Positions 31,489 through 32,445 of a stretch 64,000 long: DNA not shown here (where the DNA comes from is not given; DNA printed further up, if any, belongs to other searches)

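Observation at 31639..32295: Middle ORF looks like a stand-alone HAS-barrel protein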

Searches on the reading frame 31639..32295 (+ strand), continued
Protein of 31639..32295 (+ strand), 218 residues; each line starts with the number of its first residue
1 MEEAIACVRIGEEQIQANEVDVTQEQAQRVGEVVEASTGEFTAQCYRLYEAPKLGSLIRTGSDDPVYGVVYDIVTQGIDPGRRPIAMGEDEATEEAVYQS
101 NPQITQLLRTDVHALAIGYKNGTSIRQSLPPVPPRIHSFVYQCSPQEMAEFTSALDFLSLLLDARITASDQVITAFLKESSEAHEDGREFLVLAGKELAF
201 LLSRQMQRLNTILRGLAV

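Call 42: find_encoding_contigs(protein=P0029, flank=10000, max_places=2)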
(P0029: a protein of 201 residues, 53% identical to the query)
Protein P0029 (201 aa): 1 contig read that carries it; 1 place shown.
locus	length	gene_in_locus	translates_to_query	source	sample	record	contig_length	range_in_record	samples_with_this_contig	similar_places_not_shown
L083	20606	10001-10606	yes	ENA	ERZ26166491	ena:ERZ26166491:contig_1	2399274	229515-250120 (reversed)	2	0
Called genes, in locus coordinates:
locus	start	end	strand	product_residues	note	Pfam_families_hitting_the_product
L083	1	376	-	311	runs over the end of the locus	PF00890:FAD_binding_2 (weak), PF01266:DAO (faint), PF01946:Thi4 (weak), PF03486:HI0933_like (faint), PF07992:Pyr_redox_2, PF12831:FAD_oxidored (weak), PF13738:Pyr_redox_3, PF00070:Pyr_redox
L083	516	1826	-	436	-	PF00202:Aminotran_3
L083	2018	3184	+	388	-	PF00291:PALP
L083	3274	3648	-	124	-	-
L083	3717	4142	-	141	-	PF01850:PIN, PF10130:PIN_2 (weak)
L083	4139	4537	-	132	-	-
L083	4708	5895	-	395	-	PF00108:Thiolase_N, PF00109:ketoacyl-synt, PF02803:Thiolase_C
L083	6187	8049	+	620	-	PF00009:GTP_EFTU, PF01926:MMR_HSR1 (weak), PF03144:GTP_EFTU_D2, PF25461:Beta-barrel_SelB, PF09106:WHD_2nd_SelB, PF09107:WHD_3rd_SelB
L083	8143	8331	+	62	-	-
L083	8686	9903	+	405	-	PF09376:NurA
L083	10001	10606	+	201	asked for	-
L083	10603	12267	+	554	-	PF09378:HAS-barrel (weak), PF01935:DUF87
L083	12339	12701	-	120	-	PF06262:Zincin_1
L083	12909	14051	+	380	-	PF02803:Thiolase_C (faint), PF22691:Thiolase_C_1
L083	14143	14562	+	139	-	PF12172:zf-ChsH2 (weak), PF01796:OB_ChsH2_C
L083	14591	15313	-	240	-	PF00702:Hydrolase, PF13419:HAD_2, PF13242:Hydrolase_like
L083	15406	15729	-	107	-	PF06155:GBBH-like_N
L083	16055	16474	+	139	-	PF21619:DUF6855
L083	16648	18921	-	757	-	PF01315:Ald_Xan_dh_C, PF02738:MoCoBD_1, PF20256:MoCoBD_2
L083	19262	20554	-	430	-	PF00675:Peptidase_M16, PF05193:Peptidase_M16_C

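Call 52: search_protein_families(library=pfam, proteins=[P0199, P0135, P0138, P0126, P0230, P0245, P0268, P0262, P0265, P0261], max_evalue=0.01)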
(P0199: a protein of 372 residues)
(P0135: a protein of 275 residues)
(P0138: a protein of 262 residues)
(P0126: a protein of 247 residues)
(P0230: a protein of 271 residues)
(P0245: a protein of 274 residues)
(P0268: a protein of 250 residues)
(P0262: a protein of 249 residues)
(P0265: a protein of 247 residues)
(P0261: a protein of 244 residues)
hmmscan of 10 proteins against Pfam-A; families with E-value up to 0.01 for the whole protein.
P0199 (372 aa): 2 families
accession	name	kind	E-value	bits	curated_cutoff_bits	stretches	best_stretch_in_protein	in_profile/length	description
PF09376.16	NurA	-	1.4e-13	51.4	21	1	13-105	152-248/254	NurA domain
PF09378.16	HAS-barrel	-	4.4e-06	27.1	25.2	1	187-265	1-79/90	HAS barrel domain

P0135 (275 aa): 0 families

P0138 (262 aa): 0 families

P0126 (247 aa): 0 families

P0230 (271 aa): 2 families
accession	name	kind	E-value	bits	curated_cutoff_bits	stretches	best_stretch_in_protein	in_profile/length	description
PF13458.12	Peripla_BP_6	-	3.5e-09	37.2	31.7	1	145-248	241-339/343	Periplasmic binding protein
PF09378.16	HAS-barrel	-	0.0022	18.5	25.2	1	7-98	1-86/90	HAS barrel domain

P0245 (274 aa): 0 families

P0268 (250 aa): 0 families

P0262 (249 aa): 0 families

P0265 (247 aa): 1 family
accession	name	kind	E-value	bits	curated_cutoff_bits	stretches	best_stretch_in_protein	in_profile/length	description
PF09378.16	HAS-barrel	-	0.0095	16.5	25.2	0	42-95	4-50/90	HAS barrel domain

P0261 (244 aa): 1 family
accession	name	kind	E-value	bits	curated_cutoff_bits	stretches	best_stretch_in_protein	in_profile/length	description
PF09378.16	HAS-barrel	-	0.0024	18.4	25.2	1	52-141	1-90/90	HAS barrel domain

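Call 60: find_homologous_proteins(query=P0253, max_evalue=0.001)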
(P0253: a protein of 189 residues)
Query P0253 (189 aa): 349 proteins with E <= 0.001 among 450 candidates; the best 120 are listed.
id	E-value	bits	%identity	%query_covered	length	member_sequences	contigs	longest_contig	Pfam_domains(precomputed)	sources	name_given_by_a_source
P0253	4.8e-120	416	100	100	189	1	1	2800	-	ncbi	-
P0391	2.1e-69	251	62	97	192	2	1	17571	-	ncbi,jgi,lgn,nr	ncbi:MAG: hypothetical protein D6675_09510 [Gemmatimonadetes bacterium]|nr:MAG: hypothetical protein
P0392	2.2e-36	143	43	99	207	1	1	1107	-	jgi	jgi:hypothetical protein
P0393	5.4e-36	142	43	96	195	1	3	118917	-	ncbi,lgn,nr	ncbi:MAG: hypothetical protein M1136_02165 [Chloroflexi bacterium]|nr:hypothetical protein [Chlorofl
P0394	3.4e-35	139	44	99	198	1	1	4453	-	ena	-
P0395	4.9e-35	139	42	97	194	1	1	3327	-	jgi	-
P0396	6.9e-35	138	43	97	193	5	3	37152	-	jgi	-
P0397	1.7e-34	137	41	99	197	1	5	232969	-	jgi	-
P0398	2.1e-34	137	40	98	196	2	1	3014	-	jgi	-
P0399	3.2e-34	136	41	96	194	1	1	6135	-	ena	-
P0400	3.4e-34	136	42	98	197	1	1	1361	-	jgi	-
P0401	3.9e-34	136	39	100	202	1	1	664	-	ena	-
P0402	6.0e-34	135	42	98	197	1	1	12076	-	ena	-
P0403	6.4e-34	135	42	97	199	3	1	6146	-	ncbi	ncbi:hypothetical protein ACFLVW_07395 [Chloroflexota bacterium]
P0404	7.6e-34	135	44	95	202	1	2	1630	-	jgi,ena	-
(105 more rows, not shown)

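Call 61: find_encoding_contigs(protein=P0391, flank=8000, max_places=2)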
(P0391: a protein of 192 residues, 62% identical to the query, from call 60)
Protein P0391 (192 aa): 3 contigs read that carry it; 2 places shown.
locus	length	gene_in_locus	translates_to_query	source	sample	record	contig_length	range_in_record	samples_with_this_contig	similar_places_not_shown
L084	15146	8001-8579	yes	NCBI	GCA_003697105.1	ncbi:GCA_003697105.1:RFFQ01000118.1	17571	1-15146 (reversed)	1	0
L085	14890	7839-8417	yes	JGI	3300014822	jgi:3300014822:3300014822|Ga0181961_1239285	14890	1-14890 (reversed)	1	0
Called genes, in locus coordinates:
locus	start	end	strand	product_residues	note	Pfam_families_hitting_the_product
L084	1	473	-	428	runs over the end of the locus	PF20903:SPL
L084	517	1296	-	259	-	PF00873:ACR_tran, PF03176:MMPL (weak), PF02355:SecD_SecF_C (weak)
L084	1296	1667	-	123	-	PF00873:ACR_tran (weak)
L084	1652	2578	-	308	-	PF00873:ACR_tran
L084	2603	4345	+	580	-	PF23211:LRR_LRWD1 (faint), PF23598:LRR_14 (weak), PF12799:LRR_4 (weak), PF13855:LRR_8, PF12799:LRR_4 (weak), PF23598:LRR_14, PF12799:LRR_4 (weak), PF13855:LRR_8, +3 more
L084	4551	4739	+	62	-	-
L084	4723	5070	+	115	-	-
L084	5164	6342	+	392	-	-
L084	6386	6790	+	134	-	-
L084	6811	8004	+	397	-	PF09376:NurA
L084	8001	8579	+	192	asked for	-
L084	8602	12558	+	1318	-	PF08450:SGL (faint), PF23748:Beta-prop_LRRK2 (faint), PF07494:Reg_prop (weak), PF07495:Y_Y_Y, PF02518:HATPase_c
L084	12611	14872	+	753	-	PF22019:GlgB_N, PF02922:CBM_48, PF00128:Alpha-amylase, PF02806:Alpha-amylase_C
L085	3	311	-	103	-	?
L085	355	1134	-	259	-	PF00873:ACR_tran, PF03176:MMPL (weak), PF02355:SecD_SecF_C (weak)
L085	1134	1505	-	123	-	PF00873:ACR_tran (weak)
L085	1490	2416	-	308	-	PF00873:ACR_tran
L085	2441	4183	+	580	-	PF23211:LRR_LRWD1 (faint), PF23598:LRR_14 (weak), PF12799:LRR_4 (weak), PF13855:LRR_8, PF12799:LRR_4 (weak), PF23598:LRR_14, PF12799:LRR_4 (weak), PF13855:LRR_8, +3 more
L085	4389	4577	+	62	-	-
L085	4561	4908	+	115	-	-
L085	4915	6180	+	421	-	-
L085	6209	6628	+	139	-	-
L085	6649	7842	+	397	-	PF09376:NurA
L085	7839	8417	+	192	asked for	-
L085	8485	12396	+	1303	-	PF08450:SGL (faint), PF23748:Beta-prop_LRRK2 (faint), PF07494:Reg_prop (weak), PF07495:Y_Y_Y, PF02518:HATPase_c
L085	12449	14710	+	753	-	PF22019:GlgB_N, PF02922:CBM_48, PF00128:Alpha-amylase, PF02806:Alpha-amylase_C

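Call 64: search_protein_families(library=pfam, proteins=[L084:5164-6342:+, L084:6386-6790:+, L084:4723-5070:+, L084:8001-8579:+, L084:6811-8004:+, L065:5651-6790:-, L065:3535-4902:+], max_evalue=0.1)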
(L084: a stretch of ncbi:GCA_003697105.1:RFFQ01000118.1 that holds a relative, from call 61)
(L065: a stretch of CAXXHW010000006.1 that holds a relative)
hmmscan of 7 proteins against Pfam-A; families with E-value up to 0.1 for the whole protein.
L084:5164-6342:+ (392 aa): 0 families

L084:6386-6790:+ (134 aa): 0 families

L084:4723-5070:+ (115 aa): 2 families
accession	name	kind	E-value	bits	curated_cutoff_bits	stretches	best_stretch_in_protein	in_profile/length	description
PF19135.5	DUF5818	-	0.0085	16.1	27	0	27-49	23-44/57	Protein of unknown function (DUF5818)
PF24123.1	Myosin_VII_N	-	0.056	13.9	27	0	59-79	29-49/53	Myosin VII N-terminal beta barrel domain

L084:8001-8579:+ (192 aa): 1 family
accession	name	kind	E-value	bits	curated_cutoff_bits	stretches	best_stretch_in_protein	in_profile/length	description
PF09378.16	HAS-barrel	-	0.0016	18.9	25.2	1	7-97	1-89/90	HAS barrel domain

L084:6811-8004:+ (397 aa): 1 family
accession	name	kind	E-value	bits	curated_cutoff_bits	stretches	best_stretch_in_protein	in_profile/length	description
PF09376.16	NurA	-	1.2e-31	110.6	21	1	80-360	2-254/254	NurA domain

L065:5651-6790:- (379 aa): 1 family
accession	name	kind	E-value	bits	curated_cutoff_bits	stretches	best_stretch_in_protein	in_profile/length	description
PF04909.20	Amidohydro_2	-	1.7e-30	107.2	26.4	1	85-370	20-288/289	Amidohydrolase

L065:3535-4902:+ (455 aa): 1 family
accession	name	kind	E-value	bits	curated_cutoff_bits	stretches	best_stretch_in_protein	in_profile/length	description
PF09376.16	NurA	-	2.7e-24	86.5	21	1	132-418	4-254/254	NurA domain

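Call 65: find_encoding_contigs(protein=P0270, flank=8000, max_places=2)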
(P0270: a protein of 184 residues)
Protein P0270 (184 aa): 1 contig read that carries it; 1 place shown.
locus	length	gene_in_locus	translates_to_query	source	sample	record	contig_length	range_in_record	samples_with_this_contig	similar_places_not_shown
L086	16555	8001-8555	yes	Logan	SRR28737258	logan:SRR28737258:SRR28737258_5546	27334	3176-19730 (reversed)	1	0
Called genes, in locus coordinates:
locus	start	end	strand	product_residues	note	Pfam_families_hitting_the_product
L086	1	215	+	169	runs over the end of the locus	PF13400:Tad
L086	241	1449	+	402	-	PF13458:Peripla_BP_6, PF01094:ANF_receptor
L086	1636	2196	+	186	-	-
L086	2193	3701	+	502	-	PF00004:AAA, PF07728:AAA_5, PF13401:AAA_22 (faint), PF17862:AAA_lid_3, PF01434:Peptidase_M41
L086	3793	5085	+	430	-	PF00994:MoCF_biosynth, PF18146:CinA_KH, PF02464:CinA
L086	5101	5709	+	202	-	PF02834:LigT_PEase, PF13563:2_5_RNA_ligase2, PF02834:LigT_PEase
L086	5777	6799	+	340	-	PF00154:RecA_N, PF08423:Rad51, PF27531:MT3502_N (weak), PF21096:RecA_C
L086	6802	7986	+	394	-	PF09376:NurA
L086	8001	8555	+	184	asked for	-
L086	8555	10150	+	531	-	PF01935:DUF87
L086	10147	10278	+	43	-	-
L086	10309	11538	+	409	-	PF00149:Metallophos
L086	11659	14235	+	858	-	PF02463:SMC_N, PF13476:AAA_23, PF04423:Rad50_zn_hook (faint), PF13558:SbcC_Walker_B (weak)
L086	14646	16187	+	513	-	PF12072:RNase_Y_N, PF00013:KH_1, PF01966:HD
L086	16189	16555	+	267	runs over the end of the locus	PF00149:Metallophos, PF13277:YmdB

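Call 66: find_encoding_contigs(protein=P0256, flank=8000, max_places=2)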
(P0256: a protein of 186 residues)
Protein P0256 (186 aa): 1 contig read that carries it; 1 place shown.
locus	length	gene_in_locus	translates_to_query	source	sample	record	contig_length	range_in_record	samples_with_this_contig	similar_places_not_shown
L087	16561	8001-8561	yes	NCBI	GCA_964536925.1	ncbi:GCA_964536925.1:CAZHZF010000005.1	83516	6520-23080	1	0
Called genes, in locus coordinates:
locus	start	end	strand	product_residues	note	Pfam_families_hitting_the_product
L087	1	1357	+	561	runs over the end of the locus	PF01642:MM_CoA_mutase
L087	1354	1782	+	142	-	PF00903:Glyoxalase, PF13468:Glyoxalase_3, PF13669:Glyoxalase_4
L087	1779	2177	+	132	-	PF02310:B12-binding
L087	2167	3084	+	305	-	PF03308:MeaB, PF13604:AAA_30 (weak), PF13555:AAA_29 (faint)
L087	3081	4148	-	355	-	PF00483:NTP_transferase, PF12804:NTP_transf_3, PF25084:LbH_EIF2B (weak), PF25087:GMPPB_C (weak)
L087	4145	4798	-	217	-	PF10609:ParA (weak)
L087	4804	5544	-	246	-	PF02706:Wzz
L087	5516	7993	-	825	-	PF09586:YfhO (faint)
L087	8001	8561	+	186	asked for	-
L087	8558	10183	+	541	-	PF09378:HAS-barrel, PF01935:DUF87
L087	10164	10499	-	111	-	-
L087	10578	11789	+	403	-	PF00149:Metallophos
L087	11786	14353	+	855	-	PF02463:SMC_N (weak), PF13476:AAA_23, PF13558:SbcC_Walker_B (weak)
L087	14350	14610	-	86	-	PF02597:ThiS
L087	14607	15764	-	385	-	PF15902:Sortilin-Vps10 (faint), PF25852:DUF6242_C (faint), PF02012:BNR (faint)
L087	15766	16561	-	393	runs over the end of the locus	PF00557:Peptidase_M24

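Call 68: find_encoding_contigs(protein=P0199, flank=8000, max_places=1)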
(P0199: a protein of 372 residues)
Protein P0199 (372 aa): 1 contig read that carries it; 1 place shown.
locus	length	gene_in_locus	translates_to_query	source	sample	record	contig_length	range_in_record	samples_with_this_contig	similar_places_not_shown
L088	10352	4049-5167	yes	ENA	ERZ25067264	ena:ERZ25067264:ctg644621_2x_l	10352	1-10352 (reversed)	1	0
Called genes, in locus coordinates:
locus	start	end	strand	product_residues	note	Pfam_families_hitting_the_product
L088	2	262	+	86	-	?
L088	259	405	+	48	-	-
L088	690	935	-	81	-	-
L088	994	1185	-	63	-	-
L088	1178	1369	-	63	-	-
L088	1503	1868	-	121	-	-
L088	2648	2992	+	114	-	-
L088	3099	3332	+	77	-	-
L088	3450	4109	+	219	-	PF09376:NurA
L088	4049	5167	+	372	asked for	PF09376:NurA, PF09378:HAS-barrel (weak)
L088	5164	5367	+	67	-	-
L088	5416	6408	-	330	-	PF24827:AstE_AspA_cat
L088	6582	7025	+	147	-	PF04134:DCC1-like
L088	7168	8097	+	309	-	PF00701:DHDPS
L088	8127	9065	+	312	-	PF13354:Beta-lactamase2, PF00144:Beta-lactamase (faint)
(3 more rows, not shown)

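Call 69: find_encoding_contigs(protein=P0245, flank=8000, max_places=1)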
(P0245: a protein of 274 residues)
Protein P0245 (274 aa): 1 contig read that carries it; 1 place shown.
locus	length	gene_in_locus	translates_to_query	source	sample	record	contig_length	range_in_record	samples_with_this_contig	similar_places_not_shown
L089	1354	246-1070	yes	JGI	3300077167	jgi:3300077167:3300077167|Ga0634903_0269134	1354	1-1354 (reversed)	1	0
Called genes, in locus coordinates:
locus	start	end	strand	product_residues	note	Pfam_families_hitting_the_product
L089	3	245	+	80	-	?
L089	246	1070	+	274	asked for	-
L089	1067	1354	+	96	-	?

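Call 70: find_encoding_contigs(protein=P0269, flank=8000, max_places=1)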
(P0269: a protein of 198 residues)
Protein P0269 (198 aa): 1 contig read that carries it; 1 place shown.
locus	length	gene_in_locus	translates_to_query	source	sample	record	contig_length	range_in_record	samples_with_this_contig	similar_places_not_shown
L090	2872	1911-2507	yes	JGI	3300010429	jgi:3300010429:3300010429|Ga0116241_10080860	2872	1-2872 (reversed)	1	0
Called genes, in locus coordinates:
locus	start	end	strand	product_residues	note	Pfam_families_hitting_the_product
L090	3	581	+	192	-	?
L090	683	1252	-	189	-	-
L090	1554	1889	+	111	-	-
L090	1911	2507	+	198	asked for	-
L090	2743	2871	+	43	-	?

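Call 81: find_related_loci(query=A1, collection=viral_contigs, flank=5000)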
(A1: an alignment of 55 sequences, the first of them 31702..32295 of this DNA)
Query A1 (197 aa) in viral_contigs; peptide patterns used: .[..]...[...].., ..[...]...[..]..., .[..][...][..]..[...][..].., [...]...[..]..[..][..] (x = any residue, [..] = any of these).
42 stretches matched a pattern, but none encodes a relative of the query by tblastn (E <= 1e-3).

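Call 82: search_protein_families(library=phrogs, proteins=[window:31702-32295:+], max_evalue=0.1)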
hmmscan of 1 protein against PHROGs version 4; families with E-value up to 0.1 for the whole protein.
window:31702-32295:+ (197 aa): 0 families

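Call 85: find_encoding_contigs(protein=P0194, flank=8000, max_places=1)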
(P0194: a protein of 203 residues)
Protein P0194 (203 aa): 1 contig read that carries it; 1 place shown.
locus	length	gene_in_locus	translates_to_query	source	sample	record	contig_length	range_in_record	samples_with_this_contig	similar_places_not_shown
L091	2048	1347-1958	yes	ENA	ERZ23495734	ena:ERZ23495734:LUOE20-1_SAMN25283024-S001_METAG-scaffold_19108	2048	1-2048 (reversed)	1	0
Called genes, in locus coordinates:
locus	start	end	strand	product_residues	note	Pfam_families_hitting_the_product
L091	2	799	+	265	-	?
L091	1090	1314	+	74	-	-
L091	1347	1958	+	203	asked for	-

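Call 86: find_encoding_contigs(protein=P0251, flank=8000, max_places=1)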
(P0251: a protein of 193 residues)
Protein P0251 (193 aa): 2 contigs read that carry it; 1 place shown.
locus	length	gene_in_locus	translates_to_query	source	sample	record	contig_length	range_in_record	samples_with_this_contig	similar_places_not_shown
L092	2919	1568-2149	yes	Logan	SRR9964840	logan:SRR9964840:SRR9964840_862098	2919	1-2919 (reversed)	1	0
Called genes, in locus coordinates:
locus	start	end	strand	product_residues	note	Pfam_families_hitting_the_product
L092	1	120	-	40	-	?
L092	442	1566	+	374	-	PF09376:NurA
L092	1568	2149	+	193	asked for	-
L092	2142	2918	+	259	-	?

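Call 87: find_encoding_contigs(protein=P0217, flank=8000, max_places=1)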
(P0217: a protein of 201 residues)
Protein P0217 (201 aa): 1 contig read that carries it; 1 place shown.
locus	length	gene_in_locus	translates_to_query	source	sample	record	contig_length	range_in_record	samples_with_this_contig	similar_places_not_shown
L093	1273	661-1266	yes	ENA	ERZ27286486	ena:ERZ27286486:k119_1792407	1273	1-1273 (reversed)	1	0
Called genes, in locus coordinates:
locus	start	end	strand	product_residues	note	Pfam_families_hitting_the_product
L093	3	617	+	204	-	?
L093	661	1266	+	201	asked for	-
